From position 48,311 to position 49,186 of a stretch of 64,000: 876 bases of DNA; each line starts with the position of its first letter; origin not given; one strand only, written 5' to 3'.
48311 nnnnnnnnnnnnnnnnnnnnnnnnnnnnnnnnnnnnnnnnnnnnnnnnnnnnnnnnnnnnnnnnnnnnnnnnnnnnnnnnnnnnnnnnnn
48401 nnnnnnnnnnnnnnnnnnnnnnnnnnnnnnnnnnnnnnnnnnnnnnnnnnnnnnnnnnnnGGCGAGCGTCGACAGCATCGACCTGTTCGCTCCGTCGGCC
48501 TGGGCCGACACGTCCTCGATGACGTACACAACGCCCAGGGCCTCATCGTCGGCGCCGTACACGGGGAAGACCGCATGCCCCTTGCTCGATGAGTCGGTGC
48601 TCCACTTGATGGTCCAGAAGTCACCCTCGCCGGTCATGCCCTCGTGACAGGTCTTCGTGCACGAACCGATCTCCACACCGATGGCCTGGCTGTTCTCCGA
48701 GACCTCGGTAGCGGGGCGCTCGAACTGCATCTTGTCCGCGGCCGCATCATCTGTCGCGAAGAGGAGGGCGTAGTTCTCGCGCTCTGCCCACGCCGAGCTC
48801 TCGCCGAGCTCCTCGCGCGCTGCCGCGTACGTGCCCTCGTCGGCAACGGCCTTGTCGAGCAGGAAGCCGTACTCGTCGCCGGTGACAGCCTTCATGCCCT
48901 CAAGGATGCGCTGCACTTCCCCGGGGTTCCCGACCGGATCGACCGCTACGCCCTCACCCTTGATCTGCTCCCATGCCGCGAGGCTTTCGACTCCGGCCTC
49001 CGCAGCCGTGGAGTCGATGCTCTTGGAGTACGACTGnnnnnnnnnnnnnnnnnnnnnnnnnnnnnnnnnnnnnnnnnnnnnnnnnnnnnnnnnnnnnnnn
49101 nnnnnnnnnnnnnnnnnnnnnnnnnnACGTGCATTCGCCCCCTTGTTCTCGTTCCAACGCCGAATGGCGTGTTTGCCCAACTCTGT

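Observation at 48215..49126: HAMP-only transmembrane protein with a single extracytoplasmic CxxCH and no output domain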

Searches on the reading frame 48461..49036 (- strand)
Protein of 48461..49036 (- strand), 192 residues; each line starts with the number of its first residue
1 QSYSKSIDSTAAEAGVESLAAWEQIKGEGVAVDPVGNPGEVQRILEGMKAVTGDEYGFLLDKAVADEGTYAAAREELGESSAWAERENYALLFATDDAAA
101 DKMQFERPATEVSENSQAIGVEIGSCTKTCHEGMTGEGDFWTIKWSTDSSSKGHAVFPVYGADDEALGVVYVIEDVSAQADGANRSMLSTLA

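Call 31: search_protein_representatives(alignment_id=A3)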
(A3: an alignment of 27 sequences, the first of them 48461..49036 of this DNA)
Query: 27 sequences, 193 profile positions. Proteins with E-value up to 0.001 (for the whole library): 208; up to 1e-10: 31; up to 1e-30: 6. The best 150 are listed.
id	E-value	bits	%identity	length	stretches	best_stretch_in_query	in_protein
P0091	7.5e-76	270.5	-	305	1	1-193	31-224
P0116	3.9e-65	235.5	-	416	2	31-193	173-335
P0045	3.1e-64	232.6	-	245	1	33-193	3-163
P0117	9.5e-62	224.5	-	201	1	1-171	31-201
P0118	1.4e-49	184.7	-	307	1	1-192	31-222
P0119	1.5e-37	145.6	-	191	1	1-124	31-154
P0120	1.2e-30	123.0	-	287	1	1-192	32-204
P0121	5.3e-25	104.6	-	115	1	73-149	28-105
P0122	5.7e-23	98.0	-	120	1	75-165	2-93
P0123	1.0e-21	93.9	-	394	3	32-121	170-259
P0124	1.4e-21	93.4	-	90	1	60-129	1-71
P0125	1.6e-20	90.0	-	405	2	37-123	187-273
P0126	8.6e-18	81.1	-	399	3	30-121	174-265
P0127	8.7e-17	77.8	-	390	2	37-122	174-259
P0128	5.5e-16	75.2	-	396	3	34-120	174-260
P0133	5.8e-13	65.3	-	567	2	32-125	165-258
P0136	9.6e-13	64.6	-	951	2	27-117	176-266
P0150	2.4e-10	56.8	-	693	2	34-101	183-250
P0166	2.9e-09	53.3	-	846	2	35-121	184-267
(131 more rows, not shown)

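Call 33: search_protein_families(library=pfam, proteins=[P0116, P0120, P0123, P0125, P0126, P0133, P0136, P0150, P0166], max_evalue=0.01)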
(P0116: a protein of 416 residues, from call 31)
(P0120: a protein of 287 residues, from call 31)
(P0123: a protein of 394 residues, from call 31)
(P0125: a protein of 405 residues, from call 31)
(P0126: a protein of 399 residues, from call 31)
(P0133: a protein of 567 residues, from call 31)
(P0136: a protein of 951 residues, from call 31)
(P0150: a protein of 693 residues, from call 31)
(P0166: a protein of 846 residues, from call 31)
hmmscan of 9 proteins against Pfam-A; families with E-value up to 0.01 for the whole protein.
P0116 (416 aa): 3 families
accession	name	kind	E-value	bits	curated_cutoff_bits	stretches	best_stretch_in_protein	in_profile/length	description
PF14827.12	dCache_3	-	2.2e-14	54.1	25.7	1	62-209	22-169/239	Double sensory domain of two-component sensor kinase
PF17203.10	sCache_3_2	-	0.00041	20.9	28.4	1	96-193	41-137/140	Single cache domain 3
PF00672.30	HAMP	-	0.0055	17.5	25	0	358-394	4-39/53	HAMP domain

P0120 (287 aa): 0 families

P0123 (394 aa): 3 families
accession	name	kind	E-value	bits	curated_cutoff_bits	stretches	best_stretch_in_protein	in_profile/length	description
PF14827.12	dCache_3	-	1.7e-21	77.4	25.7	1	56-217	22-182/239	Double sensory domain of two-component sensor kinase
PF17203.10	sCache_3_2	-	1.9e-08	34.9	28.4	1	122-189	70-137/140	Single cache domain 3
PF08448.16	PAS_4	-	8.7e-05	23.2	23.1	0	248-297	56-109/110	PAS fold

P0125 (405 aa): 4 families
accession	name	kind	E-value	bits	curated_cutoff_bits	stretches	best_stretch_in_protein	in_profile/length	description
PF14827.12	dCache_3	-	8.6e-22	78.3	25.7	1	40-229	3-182/239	Double sensory domain of two-component sensor kinase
PF17203.10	sCache_3_2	-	8.5e-05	23.1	28.4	0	73-163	33-110/140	Single cache domain 3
PF02743.24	dCache_1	-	9.2e-05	22.5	45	1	63-186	29-146/240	Cache domain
PF00672.30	HAMP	-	0.003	18.3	25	1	354-380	13-38/53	HAMP domain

P0126 (399 aa): 4 families
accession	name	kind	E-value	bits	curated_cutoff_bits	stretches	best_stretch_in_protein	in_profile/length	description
PF14827.12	dCache_3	-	2.6e-18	66.9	25.7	1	47-293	9-229/239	Double sensory domain of two-component sensor kinase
PF17203.10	sCache_3_2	-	2.5e-06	28.1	28.4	1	76-195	23-137/140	Single cache domain 3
PF08448.16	PAS_4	-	6.6e-05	23.5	23.1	0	269-303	75-109/110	PAS fold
PF00672.30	HAMP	-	0.0021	18.8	25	1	344-374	10-39/53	HAMP domain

P0133 (567 aa): 7 families
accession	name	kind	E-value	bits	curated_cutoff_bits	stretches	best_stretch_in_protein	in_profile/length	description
PF08448.16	PAS_4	-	1.6e-15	57.7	23.1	1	383-488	2-109/110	PAS fold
PF14827.12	dCache_3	-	3.2e-14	53.5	25.7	1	30-226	11-174/239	Double sensory domain of two-component sensor kinase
PF13426.13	PAS_9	-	4.6e-10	40.1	27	1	387-486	2-103/103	PAS domain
PF00989.32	PAS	-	1e-07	32.4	22.6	1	380-483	5-112/113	PAS fold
PF00990.26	GGDEF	-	0.00012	22.3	23.8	1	498-525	1-28/161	Diguanylate cyclase, GGDEF domain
PF08447.18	PAS_3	-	0.00023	21.8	25.6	1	399-471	2-77/89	PAS fold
PF17203.10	sCache_3_2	-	0.00034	21.2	28.4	0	46-152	15-117/140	Single cache domain 3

P0136 (951 aa): 8 families
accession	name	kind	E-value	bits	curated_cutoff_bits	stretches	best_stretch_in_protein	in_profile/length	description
PF00563.25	EAL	-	2.3e-70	237.1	31.3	1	688-922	2-235/236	EAL domain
PF00990.26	GGDEF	-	3e-47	160.8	23.8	1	512-666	1-159/161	Diguanylate cyclase, GGDEF domain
PF14827.12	dCache_3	-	4.6e-18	66.1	25.7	1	41-231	4-185/239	Double sensory domain of two-component sensor kinase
PF13426.13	PAS_9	-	2.2e-10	41.2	27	1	401-500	1-103/103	PAS domain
PF08448.16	PAS_4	-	1.7e-09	38.3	23.1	1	397-502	1-109/110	PAS fold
PF00989.32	PAS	-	1.9e-05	25.1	22.6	1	394-489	4-102/113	PAS fold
PF13188.13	PAS_8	-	8.6e-05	22.7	21.8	1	396-435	6-46/65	PAS domain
PF08447.18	PAS_3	-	0.0095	16.6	25.6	0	414-488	2-81/89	PAS fold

P0150 (693 aa): 5 families
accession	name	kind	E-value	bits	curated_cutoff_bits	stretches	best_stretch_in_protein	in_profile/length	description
PF00015.26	MCPsignal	-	3.7e-41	141.3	34.6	2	480-644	20-170/172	Methyl-accepting chemotaxis protein (MCP) signalling domain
PF14827.12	dCache_3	-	2.6e-14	53.8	25.7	1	60-302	16-237/239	Double sensory domain of two-component sensor kinase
PF00672.30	HAMP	-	2.8e-10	40.8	25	1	333-382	3-50/53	HAMP domain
PF08448.16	PAS_4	-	0.00084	20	23.1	0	250-304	50-109/110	PAS fold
PF20303.3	YLATT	-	0.0033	17.7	26.7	0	4-38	56-90/107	YEATS-Like-Associating Three TM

P0166 (846 aa): 4 families
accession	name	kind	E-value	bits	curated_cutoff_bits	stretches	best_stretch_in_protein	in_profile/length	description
PF00512.31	HisKA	-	1.1e-24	86.6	26.9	1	361-425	2-66/66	His Kinase A (phospho-acceptor) domain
PF02518.31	HATPase_c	-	1.2e-24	87.3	26.4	1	473-586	2-108/111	Histidine kinase-, DNA gyrase B-, and HSP90-like ATPase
PF00072.30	Response_reg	-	1.3e-24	86.9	30.2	1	615-724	1-108/111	Response regulator receiver domain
PF14827.12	dCache_3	-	3.4e-15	56.7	25.7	1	48-304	3-239/239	Double sensory domain of two-component sensor kinase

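Call 43: search_solved_structures(query=A3, max_evalue=10, show_alignments=2)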
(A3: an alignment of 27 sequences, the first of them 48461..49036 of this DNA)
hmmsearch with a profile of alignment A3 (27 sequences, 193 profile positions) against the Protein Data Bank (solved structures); distinct sequences matched with E-value up to 10: 1.
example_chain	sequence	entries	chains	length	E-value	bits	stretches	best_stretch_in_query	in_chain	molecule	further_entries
3ddj_A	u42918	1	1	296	1.8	11.5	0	153-183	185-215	CBS domain-containing protein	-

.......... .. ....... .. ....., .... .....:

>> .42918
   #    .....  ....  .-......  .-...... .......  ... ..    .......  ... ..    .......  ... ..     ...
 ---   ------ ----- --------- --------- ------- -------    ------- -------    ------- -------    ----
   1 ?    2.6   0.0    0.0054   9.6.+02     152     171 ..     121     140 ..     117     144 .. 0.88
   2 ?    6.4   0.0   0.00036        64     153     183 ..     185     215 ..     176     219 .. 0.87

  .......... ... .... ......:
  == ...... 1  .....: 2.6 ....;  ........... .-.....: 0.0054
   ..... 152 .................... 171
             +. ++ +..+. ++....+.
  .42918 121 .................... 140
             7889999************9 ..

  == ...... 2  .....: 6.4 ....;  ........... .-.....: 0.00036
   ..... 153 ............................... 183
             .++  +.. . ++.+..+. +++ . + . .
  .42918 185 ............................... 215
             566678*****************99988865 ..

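Call 55: search_protein_families(library=pfam, alignment_id=A4, max_evalue=0.001)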
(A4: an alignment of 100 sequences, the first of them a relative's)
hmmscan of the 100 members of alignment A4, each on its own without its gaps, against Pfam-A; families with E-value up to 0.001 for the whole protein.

A. member 1, P0116 (416 aa): 2 families
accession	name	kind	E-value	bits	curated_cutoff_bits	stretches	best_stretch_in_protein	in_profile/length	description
PF14827.12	dCache_3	-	2.2e-14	54.1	25.7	1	62-209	22-169/239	Double sensory domain of two-component sensor kinase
PF17203.10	sCache_3_2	-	0.00041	20.9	28.4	0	96-193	41-137/140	Single cache domain 3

B. families by the number of members that match (of 100 scanned): 29 families (the first 25 are shown)
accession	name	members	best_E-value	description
PF14827.12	dCache_3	99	8.6e-22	Double sensory domain of two-component sensor kinase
PF00672.30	HAMP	31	5.1e-15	HAMP domain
PF17203.10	sCache_3_2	30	2.6e-10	Single cache domain 3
PF08448.16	PAS_4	27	5.6e-24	PAS fold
PF13426.13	PAS_9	11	1.2e-25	PAS domain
PF00989.32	PAS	11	1.4e-13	PAS fold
PF00512.31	HisKA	9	1.1e-24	His Kinase A (phospho-acceptor) domain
PF02518.31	HATPase_c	8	1.2e-30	Histidine kinase-, DNA gyrase B-, and HSP90-like ATPase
PF00015.26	MCPsignal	6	3.2e-42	Methyl-accepting chemotaxis protein (MCP) signalling domain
PF08447.18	PAS_3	6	3.3e-13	PAS fold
PF00990.26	GGDEF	5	1.3e-47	Diguanylate cyclase, GGDEF domain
PF13188.13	PAS_8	5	7.4e-09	PAS domain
PF02743.24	dCache_1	5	9.3e-08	Cache domain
PF00563.25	EAL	3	2.4e-71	EAL domain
PF14501.12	HATPase_c_5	3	1.3e-06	GHKL domain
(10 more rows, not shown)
